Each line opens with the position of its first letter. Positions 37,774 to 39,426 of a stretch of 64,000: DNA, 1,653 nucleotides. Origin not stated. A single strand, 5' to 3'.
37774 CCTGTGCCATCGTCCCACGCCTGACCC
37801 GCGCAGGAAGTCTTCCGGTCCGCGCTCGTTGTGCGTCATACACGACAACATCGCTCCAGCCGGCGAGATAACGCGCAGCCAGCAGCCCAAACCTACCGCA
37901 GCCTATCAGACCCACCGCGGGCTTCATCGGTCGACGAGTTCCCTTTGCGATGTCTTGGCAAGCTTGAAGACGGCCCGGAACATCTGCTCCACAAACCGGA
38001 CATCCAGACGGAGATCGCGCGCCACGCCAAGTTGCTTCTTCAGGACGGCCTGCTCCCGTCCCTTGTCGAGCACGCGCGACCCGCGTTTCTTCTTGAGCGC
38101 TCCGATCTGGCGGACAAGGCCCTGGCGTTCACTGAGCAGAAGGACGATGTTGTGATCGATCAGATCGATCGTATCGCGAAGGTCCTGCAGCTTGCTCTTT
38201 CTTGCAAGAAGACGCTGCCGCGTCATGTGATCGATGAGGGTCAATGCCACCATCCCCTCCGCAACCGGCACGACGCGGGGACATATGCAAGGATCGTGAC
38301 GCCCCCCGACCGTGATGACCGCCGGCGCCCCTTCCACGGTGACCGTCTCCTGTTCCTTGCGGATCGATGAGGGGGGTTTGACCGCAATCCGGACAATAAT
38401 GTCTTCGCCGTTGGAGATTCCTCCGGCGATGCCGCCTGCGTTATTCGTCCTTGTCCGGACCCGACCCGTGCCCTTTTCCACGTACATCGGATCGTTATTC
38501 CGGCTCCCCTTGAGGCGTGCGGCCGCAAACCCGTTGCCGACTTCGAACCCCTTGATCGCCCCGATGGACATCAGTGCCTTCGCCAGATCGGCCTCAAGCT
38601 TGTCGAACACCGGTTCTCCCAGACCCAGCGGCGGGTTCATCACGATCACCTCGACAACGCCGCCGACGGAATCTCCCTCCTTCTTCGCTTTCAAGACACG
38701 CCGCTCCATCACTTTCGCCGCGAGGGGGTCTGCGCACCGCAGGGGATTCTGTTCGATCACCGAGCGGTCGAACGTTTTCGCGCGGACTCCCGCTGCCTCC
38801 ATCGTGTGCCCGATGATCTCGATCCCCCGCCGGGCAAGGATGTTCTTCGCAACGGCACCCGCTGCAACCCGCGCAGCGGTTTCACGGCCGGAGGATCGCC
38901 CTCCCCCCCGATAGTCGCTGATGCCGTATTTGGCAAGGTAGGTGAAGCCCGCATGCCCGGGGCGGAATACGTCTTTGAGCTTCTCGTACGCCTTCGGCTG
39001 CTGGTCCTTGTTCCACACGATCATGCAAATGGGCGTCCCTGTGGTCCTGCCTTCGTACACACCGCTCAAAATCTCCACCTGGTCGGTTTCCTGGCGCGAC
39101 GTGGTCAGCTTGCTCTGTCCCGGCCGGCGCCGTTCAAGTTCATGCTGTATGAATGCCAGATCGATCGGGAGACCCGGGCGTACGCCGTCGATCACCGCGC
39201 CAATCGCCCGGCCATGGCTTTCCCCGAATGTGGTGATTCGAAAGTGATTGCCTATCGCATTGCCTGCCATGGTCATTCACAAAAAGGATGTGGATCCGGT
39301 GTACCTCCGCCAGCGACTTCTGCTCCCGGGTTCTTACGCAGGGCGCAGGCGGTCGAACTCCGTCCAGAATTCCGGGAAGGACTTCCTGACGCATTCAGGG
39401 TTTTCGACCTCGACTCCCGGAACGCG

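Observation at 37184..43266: Shikimate/aromatic cluster with two domain fusions; the only chorismate mutase is fused to chorismate synthase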

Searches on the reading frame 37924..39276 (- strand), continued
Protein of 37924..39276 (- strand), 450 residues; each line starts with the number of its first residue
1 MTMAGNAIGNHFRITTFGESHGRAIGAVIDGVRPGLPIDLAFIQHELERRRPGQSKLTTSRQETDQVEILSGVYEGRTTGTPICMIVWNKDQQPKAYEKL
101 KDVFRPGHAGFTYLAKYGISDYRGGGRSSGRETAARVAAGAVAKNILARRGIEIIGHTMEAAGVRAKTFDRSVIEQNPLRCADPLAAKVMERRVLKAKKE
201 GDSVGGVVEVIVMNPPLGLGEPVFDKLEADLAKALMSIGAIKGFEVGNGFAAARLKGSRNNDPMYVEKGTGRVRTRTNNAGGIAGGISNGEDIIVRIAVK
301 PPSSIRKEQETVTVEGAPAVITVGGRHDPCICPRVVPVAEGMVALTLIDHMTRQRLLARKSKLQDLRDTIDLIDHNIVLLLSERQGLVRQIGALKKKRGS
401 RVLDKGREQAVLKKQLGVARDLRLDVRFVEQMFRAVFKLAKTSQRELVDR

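Call 69: find_encoding_contigs(protein=P0268, flank=7000, max_places=2)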
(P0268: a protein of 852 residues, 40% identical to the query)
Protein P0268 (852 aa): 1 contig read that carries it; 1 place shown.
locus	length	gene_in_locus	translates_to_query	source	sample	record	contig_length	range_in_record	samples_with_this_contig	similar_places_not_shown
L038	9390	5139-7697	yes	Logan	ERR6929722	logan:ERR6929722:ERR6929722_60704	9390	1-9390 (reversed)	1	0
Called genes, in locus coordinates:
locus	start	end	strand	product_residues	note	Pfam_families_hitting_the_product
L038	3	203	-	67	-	?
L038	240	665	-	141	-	PF00436:SSB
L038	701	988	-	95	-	PF01250:Ribosomal_S6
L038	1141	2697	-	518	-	-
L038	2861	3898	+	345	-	PF00465:Fe-ADH (weak), PF13685:Fe-ADH_2 (weak), PF01761:DHQ_synthase, PF24621:DHQS_C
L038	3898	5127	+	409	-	PF00275:EPSP_synthase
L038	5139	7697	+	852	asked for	PF01264:Chorismate_synt, PF01817:CM_2, PF08501:Shikimate_dh_N, PF18317:SDH_C (weak), PF01202:SKI, PF13238:AAA_18 (weak), PF13671:AAA_33 (weak)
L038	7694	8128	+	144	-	PF01220:DHquinase_II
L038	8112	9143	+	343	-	PF00793:DAHP_synth_1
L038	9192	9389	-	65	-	?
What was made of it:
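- That DAHP synthase has no CM domain, so there the fused CM is the only one in the operon (call 69). In L038 the DAHP synthase next to an AroC-CM fusion has no CM domain (call 69).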

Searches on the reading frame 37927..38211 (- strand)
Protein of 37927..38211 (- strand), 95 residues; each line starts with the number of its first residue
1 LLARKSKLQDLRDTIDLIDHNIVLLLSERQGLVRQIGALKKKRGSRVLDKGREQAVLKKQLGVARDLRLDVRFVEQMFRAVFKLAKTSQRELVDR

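Call 16: search_solved_structures(query=window:37927-38211:-, max_evalue=0.01, show_alignments=4)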
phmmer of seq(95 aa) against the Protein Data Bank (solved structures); distinct sequences matched with E-value up to 0.01: 12.
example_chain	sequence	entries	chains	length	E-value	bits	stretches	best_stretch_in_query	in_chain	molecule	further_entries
3nvt_A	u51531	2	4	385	1.3e-05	28.6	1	6-90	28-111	3-deoxy-D-arabino-heptulosonate 7-phosphate synthase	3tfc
1ecm_A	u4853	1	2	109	1.9e-05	28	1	6-92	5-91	ENDO-OXABICYCLIC TRANSITION STATE ANALOGUE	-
3rmi_A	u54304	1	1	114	2.2e-05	27.8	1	6-85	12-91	Chorismate mutase protein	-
2d8d_A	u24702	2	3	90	3.4e-05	27.2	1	7-85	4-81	phospho-2-dehydro-3-deoxyheptonate aldolase/chorismate mutase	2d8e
1ybz_A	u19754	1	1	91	5.8e-05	26.5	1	6-66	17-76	chorismate mutase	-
5vht_A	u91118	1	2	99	6e-05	26.4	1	6-93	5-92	Chorismate Mutase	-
5j6f_A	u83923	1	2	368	9.8e-05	25.7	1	6-89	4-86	3-deoxy-D-arabino-heptulosonate 7-phosphate synthase, chorismate mutase-isozyme 3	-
5gmu_A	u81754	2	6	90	0.00023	24.6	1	6-89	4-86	Protein AroA(G)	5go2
3hgw_C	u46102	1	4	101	0.0034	20.8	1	8-82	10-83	Salicylate biosynthesis protein pchB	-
2h9c_A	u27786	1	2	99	0.0038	20.7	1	8-82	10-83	Salicylate biosynthesis protein pchB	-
2h9d_A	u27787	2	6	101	0.004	20.6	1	8-82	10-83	Salicylate biosynthesis protein pchB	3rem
6al9_A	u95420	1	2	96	0.009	19.5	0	6-90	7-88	Chorismate mutase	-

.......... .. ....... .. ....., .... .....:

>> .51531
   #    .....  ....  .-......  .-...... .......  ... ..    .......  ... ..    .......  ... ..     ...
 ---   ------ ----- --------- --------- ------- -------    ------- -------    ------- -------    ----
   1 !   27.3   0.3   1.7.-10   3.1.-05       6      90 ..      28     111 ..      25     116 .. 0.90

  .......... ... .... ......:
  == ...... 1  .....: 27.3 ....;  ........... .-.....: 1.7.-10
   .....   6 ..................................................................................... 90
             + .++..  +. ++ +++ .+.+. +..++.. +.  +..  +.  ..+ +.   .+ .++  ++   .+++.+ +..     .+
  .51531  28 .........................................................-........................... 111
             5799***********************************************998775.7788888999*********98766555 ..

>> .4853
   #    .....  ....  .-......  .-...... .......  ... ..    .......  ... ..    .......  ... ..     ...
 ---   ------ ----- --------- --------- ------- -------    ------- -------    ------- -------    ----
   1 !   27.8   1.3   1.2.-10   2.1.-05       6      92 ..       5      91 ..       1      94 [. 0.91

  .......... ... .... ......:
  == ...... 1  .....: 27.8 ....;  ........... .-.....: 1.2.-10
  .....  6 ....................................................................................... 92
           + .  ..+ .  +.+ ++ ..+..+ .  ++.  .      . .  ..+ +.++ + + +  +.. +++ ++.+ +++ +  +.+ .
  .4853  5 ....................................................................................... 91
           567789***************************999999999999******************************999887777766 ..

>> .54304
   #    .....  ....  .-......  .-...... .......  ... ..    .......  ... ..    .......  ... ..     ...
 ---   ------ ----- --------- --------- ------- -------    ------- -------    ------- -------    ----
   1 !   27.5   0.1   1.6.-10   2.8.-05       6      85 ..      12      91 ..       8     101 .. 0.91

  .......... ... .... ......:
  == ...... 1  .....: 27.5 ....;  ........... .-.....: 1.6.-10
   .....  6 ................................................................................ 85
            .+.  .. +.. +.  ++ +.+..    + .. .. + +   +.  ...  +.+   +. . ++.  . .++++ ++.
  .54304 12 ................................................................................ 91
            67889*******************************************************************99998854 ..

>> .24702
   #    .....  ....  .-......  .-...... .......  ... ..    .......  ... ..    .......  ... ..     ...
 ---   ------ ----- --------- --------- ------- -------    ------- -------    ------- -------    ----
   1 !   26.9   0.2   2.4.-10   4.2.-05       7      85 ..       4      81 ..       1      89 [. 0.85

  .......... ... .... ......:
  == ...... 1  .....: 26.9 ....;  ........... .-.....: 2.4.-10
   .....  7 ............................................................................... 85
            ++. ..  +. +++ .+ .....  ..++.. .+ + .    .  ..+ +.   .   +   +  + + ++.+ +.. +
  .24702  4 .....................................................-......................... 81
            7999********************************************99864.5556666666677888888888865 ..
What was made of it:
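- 37927..38211 (-): Linker plus the AroQ-type chorismate mutase domain of the same polypeptide, residues 356-450 (Pfam CM_2 at 366-444 = 37945-38181). The stop codon at 37924-37926 overlaps the tyrA start. Gap-free alignment to E. coli EcCM 1ECM gives R367, R384, K395, D404, R407, E408 and Q444 at the positions of R11, R28, K39, D48, R51, E52 and Q88, with A440 at S84 (call 16).
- On AroQ-class chorismate mutase (PF01817 CM_2): Ser84 is A440 (call 16).
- Closest known: DAHP synthase-CM fusions. Same: These domains are the best PDB sequence matches of the window's CM domain (call 16).
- The best PDB sequence match of the domain is the CM-like N-terminal domain of Listeria DAHP synthase 3NVT; others are the equivalent domains in 5J6F and 5GMU (call 16).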

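Call 31: find_related_loci(query=A1, collection=genome_contigs, flank=10000)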
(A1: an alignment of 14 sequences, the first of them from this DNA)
Query A1 (95 aa) in genome_contigs; peptide patterns used: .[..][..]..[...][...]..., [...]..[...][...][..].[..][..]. (x = any residue, [..] = any of these).
282 stretches matched a pattern; 27 encode a relative of the query (tblastn E <= 1e-3); 27 distinct loci.
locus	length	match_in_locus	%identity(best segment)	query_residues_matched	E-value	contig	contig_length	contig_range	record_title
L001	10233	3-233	73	17-93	1e-32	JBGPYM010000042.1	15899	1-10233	MAG: Bacteroidota bacterium isolate OBJ1_062018_090_13 k141_597942_length_15899_cov_10.9968, whole genome shotgun sequen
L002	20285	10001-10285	56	1-95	2e-31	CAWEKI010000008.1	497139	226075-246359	MAG: uncultured Bacteroidetes bacterium isolate MFD05942.bin.1.2 genome assembly, contig: contig_44471, whole genome sho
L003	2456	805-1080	59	1-92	2e-31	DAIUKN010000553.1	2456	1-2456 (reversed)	MAG TPA_asm: Bacteroidota bacterium isolate CTOTU26107 NODE_60679_length_2456_cov_3.200333, whole genome shotgun sequenc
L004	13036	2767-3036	61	1-90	4e-31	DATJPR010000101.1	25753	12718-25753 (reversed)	MAG TPA_asm: Bacteroidota bacterium isolate SMAG_U14918 k141_1377112, whole genome shotgun sequence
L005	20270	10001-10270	59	1-90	7e-31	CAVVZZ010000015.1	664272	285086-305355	MAG: Ignavibacteriota bacterium isolate MFD01872.bin.1.283 genome assembly, contig: contig_91624, whole genome shotgun s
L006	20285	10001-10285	60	1-95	1e-30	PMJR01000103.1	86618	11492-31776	MAG: Ignavibacteriae bacterium isolate fen_1276 73.20120600_E2D.49_contig_6301, whole genome shotgun sequence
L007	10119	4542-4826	56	1-95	1e-29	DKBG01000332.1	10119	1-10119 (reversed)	MAG TPA_asm: Ignavibacteria bacterium UBA6906 UBA6906_contig_131019, whole genome shotgun sequence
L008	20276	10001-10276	57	1-92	1e-29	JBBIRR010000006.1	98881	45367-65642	MAG: Ignavibacteriales bacterium isolate ETS170220_bin_354 NODE_122_length_98881_cov_5.79716, whole genome shotgun seque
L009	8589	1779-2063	53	1-95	1e-29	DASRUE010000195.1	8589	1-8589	MAG TPA_asm: Bacteroidota bacterium isolate SMAG_U7886 k141_1445995, whole genome shotgun sequence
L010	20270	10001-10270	57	1-90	3e-29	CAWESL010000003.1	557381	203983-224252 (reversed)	MAG: Ignavibacteriota bacterium isolate MFD01872.bin.1.311 genome assembly, contig: contig_122382, whole genome shotgun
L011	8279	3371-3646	58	1-92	2e-29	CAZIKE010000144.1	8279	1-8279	MAG TPA_asm: uncultured Chitinophagales bacterium isolate SRP290908_co1_392 genome assembly, contig: NODE_12798_length_8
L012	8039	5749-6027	55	1-93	5e-29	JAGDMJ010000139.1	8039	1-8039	MAG: Bacteroidetes bacterium isolate CTSoil_037 scaffold_1308, whole genome shotgun sequence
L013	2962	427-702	55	1-92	6e-28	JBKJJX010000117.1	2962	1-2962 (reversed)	MAG: Bacteroidota bacterium isolate ant_bin.22 S1Ck117_5264427_flag_1_multi_8.0000_len_2962, whole genome shotgun sequen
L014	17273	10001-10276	54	1-92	1e-27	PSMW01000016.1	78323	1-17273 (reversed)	MAG: Ignavibacteria bacterium isolate ERB_28_1 NODE_47_length_78323_cov_5.020762, whole genome shotgun sequence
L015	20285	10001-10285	62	1-95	2e-27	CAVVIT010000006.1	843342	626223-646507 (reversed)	MAG: Ignavibacteriota bacterium isolate MFD01476.bin.1.164 genome assembly, contig: contig_13488, whole genome shotgun s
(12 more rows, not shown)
